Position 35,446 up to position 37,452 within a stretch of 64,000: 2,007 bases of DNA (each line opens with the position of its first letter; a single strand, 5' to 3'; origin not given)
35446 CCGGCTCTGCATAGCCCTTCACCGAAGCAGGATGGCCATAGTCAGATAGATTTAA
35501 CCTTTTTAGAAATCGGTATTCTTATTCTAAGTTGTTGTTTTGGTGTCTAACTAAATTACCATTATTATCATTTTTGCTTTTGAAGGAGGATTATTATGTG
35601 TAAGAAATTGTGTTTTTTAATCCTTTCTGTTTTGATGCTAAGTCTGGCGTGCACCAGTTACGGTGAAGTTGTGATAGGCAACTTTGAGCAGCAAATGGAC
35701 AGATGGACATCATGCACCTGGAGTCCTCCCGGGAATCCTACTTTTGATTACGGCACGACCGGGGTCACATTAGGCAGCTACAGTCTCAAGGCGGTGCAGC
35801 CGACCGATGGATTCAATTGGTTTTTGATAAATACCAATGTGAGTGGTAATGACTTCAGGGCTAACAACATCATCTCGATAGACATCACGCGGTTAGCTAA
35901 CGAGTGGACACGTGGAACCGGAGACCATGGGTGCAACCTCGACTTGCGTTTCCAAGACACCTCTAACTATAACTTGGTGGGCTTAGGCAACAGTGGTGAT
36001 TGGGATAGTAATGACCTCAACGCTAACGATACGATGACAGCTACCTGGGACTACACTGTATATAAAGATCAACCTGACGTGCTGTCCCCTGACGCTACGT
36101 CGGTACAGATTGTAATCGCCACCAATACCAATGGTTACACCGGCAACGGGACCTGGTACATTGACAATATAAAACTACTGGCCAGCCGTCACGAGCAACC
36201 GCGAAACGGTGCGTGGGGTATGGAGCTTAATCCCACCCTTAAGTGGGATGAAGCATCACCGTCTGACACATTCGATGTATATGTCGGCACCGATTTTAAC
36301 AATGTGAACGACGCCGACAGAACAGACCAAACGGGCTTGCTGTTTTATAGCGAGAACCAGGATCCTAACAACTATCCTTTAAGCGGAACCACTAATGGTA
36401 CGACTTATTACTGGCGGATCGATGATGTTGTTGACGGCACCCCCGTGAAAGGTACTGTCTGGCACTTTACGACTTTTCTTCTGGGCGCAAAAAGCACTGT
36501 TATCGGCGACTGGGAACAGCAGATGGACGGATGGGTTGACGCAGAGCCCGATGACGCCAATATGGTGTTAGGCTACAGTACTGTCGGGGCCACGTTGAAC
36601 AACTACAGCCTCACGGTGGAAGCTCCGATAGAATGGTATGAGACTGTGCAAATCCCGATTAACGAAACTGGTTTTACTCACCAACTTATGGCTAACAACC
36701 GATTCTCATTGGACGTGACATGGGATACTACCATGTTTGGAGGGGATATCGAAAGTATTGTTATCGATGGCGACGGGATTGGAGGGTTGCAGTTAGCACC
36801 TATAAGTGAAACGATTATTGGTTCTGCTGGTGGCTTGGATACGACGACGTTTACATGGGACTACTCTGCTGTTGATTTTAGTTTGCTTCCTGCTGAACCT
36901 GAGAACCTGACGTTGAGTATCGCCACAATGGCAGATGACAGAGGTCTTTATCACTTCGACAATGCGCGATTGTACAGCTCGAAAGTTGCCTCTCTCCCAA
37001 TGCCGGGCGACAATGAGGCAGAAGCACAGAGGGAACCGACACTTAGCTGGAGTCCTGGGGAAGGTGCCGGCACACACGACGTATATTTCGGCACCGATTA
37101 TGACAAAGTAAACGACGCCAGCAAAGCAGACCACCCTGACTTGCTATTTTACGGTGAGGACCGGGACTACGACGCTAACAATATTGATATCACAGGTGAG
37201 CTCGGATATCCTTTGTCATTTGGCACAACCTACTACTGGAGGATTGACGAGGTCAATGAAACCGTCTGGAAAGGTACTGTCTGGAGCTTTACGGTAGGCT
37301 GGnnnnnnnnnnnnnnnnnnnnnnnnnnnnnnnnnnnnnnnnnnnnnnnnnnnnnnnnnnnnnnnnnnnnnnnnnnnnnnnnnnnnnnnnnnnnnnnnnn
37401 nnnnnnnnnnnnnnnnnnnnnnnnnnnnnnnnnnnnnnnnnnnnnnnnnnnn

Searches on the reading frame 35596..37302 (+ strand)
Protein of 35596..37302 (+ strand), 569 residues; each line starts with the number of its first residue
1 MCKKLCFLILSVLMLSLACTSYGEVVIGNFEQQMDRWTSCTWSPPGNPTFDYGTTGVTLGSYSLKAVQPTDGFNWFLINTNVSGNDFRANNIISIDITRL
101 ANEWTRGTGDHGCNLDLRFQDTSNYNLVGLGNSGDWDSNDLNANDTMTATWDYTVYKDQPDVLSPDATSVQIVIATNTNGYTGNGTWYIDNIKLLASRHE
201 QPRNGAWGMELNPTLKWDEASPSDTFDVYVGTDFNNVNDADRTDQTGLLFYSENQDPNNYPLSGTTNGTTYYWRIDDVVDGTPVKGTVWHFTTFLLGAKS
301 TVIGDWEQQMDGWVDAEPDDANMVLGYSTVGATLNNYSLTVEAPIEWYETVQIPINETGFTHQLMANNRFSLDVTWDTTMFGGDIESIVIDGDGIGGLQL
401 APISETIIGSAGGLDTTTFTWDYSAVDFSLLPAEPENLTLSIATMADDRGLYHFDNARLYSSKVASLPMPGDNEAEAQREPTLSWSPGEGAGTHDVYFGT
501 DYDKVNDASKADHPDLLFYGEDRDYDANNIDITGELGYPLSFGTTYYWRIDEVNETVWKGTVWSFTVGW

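Call 72: search_protein_families(library=pfam, proteins=[window:35596-37302:+], max_evalue=10)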
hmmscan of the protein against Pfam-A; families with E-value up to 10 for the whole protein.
window:35596-37302:+ (569 aa): 1 family
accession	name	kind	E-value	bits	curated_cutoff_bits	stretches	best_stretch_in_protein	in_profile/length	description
PF16656.11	Pur_ac_phosph_N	-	0.062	14.3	30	2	478-560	12-87/93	Purple acid Phosphatase, N-terminal domain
